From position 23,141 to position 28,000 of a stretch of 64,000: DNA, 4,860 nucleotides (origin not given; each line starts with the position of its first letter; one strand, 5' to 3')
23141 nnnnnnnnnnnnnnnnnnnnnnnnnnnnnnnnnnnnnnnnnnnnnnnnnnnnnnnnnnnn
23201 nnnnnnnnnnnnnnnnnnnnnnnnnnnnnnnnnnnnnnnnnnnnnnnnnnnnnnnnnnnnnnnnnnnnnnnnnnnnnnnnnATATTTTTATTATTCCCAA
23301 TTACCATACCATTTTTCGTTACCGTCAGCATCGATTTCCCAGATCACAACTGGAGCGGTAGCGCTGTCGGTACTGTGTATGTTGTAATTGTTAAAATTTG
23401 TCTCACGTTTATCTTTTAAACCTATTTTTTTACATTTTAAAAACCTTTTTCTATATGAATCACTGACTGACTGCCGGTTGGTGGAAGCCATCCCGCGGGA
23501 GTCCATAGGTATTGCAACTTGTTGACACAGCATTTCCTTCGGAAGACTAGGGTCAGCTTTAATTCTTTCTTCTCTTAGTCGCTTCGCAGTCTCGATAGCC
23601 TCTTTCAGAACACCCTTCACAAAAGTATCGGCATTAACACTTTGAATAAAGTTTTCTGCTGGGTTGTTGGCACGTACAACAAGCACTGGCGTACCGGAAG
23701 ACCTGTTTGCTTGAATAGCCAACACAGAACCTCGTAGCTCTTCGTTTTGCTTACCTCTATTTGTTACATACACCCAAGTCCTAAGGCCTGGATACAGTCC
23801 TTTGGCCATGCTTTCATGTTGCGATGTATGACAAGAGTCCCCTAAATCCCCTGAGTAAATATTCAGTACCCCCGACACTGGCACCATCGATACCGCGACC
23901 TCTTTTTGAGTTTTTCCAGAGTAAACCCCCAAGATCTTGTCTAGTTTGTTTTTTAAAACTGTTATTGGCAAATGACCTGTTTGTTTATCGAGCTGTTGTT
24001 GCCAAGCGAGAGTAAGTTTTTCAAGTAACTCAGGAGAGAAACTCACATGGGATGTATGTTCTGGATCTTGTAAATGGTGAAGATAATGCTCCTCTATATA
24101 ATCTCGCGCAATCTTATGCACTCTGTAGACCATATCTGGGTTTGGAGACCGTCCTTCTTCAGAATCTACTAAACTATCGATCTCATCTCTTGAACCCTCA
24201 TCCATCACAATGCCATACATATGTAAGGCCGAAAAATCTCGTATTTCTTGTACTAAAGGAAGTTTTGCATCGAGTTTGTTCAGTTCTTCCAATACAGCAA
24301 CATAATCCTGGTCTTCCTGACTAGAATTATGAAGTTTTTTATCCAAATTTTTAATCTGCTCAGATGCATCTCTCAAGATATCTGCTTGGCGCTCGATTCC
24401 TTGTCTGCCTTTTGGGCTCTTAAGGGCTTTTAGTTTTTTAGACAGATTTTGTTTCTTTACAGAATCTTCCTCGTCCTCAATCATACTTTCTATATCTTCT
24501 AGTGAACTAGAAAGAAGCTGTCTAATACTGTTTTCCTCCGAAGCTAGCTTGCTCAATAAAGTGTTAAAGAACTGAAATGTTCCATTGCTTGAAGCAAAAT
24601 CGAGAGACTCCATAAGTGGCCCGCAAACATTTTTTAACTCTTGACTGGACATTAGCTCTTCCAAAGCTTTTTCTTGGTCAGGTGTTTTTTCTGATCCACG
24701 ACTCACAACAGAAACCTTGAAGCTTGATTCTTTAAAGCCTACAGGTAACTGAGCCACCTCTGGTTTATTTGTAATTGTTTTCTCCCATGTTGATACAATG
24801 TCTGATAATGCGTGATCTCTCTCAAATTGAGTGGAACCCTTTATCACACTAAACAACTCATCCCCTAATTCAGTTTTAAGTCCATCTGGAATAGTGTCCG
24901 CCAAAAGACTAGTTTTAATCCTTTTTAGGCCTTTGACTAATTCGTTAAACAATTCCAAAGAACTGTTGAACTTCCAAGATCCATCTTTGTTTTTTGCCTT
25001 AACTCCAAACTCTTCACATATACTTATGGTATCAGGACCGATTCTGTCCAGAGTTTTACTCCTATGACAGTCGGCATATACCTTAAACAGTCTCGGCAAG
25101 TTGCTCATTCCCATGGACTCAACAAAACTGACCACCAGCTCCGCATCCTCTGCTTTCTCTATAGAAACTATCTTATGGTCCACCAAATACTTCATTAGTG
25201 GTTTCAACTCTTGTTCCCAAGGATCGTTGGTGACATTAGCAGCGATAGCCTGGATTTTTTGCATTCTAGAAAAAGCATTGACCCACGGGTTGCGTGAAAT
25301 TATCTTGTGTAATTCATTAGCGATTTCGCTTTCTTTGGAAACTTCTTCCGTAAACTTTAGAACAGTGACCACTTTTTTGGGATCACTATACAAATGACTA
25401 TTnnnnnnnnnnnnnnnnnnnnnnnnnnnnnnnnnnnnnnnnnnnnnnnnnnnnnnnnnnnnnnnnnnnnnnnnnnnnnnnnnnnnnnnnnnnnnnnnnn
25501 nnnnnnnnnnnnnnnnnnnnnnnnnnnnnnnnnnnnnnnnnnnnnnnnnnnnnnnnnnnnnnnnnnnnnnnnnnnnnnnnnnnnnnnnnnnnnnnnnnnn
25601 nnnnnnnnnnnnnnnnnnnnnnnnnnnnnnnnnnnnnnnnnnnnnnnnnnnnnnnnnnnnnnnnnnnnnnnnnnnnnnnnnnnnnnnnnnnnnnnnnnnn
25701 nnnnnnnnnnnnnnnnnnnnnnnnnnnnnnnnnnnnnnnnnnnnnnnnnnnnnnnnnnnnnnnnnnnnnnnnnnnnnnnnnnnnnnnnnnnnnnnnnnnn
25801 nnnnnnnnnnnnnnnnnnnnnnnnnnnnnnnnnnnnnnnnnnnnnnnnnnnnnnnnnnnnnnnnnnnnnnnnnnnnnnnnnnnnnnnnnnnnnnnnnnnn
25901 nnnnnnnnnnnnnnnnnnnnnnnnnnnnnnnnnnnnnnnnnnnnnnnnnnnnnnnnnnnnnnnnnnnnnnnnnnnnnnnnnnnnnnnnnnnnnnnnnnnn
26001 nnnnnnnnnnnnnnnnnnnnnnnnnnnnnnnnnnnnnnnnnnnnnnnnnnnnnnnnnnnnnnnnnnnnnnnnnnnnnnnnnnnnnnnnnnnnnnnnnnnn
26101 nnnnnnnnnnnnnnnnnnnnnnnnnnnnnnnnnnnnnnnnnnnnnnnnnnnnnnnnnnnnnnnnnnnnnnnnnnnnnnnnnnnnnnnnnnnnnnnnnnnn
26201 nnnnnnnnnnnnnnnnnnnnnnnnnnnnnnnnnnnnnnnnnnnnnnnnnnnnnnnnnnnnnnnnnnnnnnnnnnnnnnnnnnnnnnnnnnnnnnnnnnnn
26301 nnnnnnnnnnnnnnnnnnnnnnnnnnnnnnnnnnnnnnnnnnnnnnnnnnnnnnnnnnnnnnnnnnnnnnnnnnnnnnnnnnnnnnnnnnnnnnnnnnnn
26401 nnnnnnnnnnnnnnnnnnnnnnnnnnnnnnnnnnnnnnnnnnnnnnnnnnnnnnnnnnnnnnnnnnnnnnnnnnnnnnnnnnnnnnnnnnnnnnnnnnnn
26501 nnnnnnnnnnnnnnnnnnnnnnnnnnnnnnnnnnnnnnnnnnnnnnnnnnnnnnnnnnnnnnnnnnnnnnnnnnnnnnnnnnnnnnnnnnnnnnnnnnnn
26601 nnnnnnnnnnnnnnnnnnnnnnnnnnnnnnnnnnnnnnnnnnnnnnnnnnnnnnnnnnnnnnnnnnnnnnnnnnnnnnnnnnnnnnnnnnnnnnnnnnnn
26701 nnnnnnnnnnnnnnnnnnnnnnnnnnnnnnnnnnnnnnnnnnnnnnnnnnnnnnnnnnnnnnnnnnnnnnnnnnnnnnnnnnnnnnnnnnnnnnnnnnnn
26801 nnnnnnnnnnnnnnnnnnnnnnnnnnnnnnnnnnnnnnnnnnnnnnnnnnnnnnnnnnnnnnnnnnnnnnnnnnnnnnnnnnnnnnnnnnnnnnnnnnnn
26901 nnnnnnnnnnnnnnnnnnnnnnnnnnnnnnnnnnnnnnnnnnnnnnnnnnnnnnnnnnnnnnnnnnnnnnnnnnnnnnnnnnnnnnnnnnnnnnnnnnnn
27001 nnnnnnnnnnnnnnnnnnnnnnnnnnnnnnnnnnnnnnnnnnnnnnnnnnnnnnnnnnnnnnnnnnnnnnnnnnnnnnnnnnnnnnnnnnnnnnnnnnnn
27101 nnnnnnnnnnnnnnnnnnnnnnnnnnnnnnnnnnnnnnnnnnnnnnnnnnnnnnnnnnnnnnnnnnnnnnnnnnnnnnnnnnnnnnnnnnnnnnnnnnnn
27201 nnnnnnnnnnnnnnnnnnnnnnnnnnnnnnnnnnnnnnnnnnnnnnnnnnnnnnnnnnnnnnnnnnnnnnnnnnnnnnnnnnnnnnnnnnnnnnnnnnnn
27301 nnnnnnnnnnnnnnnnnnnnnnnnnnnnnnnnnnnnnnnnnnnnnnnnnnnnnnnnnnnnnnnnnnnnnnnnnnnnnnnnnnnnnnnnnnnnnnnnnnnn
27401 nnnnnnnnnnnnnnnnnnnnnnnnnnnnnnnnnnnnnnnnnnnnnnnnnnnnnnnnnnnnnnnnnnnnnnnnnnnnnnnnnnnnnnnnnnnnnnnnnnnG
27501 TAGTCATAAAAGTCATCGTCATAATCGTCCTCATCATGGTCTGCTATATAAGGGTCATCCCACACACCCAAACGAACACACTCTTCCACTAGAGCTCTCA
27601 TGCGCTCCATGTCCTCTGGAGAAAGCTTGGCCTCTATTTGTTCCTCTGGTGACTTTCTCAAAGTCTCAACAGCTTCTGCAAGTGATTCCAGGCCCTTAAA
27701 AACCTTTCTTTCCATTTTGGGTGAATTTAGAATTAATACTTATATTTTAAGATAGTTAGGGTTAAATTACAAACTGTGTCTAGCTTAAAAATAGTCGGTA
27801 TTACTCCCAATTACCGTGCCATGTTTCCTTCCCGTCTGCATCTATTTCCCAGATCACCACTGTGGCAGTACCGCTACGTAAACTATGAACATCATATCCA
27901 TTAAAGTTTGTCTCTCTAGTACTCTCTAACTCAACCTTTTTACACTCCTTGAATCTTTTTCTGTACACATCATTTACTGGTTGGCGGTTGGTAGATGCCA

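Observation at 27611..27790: Identical 5' coding sequence and promoter on both giant paralogues, a gene-conversion or recombination substrate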

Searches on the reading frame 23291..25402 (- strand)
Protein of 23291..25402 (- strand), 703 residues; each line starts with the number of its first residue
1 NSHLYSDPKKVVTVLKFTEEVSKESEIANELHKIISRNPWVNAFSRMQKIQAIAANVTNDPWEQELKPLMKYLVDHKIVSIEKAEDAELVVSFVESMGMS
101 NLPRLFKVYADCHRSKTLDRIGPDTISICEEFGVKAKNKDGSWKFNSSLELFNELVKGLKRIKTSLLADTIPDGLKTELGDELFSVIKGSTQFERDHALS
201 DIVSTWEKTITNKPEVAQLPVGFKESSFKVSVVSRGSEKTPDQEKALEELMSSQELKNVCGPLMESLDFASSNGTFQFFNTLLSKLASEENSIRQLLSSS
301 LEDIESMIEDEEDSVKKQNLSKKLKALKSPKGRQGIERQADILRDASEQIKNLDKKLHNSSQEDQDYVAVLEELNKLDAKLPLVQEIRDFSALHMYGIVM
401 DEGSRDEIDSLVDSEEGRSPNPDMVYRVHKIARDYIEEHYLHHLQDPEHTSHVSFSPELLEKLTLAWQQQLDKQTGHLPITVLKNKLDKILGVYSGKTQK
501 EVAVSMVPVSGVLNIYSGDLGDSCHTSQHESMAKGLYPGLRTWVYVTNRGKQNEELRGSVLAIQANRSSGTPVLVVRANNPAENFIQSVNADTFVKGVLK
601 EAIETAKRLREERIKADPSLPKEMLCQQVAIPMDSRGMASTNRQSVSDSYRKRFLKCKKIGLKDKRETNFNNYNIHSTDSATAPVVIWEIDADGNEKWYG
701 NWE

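Call 36: find_homologous_proteins(query=A4, max_evalue=0.001)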
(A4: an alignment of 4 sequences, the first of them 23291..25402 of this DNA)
Query A4 (4 sequences) (703 aa, profile of the alignment): 1 proteins with E <= 0.001 among 8000 candidates.
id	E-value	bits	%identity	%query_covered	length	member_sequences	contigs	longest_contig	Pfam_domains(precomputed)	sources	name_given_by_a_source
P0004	0.0e+0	1132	57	100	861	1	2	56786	-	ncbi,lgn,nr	ncbi:hypothetical protein H0W91_01645 [Patescibacteria group bacterium]|nr:hypothetical protein [Pat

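Call 42: search_solved_structures(query=A4, max_evalue=1)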
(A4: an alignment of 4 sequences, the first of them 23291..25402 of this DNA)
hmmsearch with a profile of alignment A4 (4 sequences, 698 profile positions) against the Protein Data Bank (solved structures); distinct sequences matched with E-value up to 1: 1.
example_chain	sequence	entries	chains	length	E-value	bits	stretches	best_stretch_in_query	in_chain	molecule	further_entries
2sas_A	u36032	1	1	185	0.24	13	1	146-244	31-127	SARCOPLASMIC CALCIUM-BINDING PROTEIN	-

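Call 44: search_protein_representatives(alignment_id=A4)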
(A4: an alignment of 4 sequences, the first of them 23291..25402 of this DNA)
Query: 4 sequences, 698 profile positions. Proteins with E-value up to 0.001 (for the whole library): 496; up to 1e-10: 298; up to 1e-30: 167. The best 150 are listed.
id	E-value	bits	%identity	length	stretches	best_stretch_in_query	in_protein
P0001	0.0e+00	1328.1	-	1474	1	1-698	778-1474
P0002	0.0e+00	1298.5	-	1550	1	1-698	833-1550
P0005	0.0e+00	1066.3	-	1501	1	1-698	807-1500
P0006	0.0e+00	1041.9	-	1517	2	1-698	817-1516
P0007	0.0e+00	1026.7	-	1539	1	1-698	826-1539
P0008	1.6e-271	919.2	-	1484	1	1-697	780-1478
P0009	1.6e-255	866.4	-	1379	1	1-572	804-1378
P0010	4.9e-230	782.1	-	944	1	18-697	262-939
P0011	3.6e-200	683.4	-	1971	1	4-698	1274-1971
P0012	1.7e-187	641.5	-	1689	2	2-698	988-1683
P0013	2.1e-178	611.4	-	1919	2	5-697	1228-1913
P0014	8.5e-176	602.8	-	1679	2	25-697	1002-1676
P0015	1.7e-173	595.2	-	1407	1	24-698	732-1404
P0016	4.2e-173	593.9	-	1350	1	1-698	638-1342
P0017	1.8e-171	588.5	-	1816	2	272-696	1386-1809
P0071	1.9e-84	300.9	-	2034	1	34-698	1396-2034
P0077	2.9e-83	297.0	-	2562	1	27-688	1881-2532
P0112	3.1e-65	237.4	-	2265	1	14-695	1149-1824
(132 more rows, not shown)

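Call 46: search_protein_families(library=ncbifam, proteins=[P0077], max_evalue=0.01)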
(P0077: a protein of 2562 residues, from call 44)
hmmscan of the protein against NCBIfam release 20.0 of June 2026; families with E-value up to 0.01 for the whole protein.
P0077 (2562 aa): 0 families

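Call 47: search_protein_families(library=pfam, proteins=[P0011, P0077, P0112, P0071], max_evalue=0.001)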
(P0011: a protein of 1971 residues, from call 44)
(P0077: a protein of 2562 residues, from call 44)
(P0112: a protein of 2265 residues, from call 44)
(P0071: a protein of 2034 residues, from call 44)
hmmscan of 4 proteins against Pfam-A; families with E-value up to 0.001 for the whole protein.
P0011 (1971 aa): 0 families

P0077 (2562 aa): 0 families

P0112 (2265 aa): 0 families

P0071 (2034 aa): 0 families

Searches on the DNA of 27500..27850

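Call 35: search_rna_families(source=window, start=27500, end=27850, threshold=evalue, max_evalue=1)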
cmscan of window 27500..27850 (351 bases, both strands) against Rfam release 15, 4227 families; matches with E-value up to 1: 1.
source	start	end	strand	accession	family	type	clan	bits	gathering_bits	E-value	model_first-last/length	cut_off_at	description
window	27674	27850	+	RF00636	NRON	Gene;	-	12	50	0.27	1-297/370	3'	ncRNA Repressor of NFAT (nuclear factor of activated T cells)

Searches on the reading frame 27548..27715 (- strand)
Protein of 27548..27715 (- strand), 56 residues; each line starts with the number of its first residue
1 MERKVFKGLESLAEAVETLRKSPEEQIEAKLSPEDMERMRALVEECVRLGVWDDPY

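Call 52: find_homologous_proteins(query=window:27548-27715:-, max_evalue=10)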
Query seq(56 aa): no candidate shares three 5-residue words with the query. No homologue found.
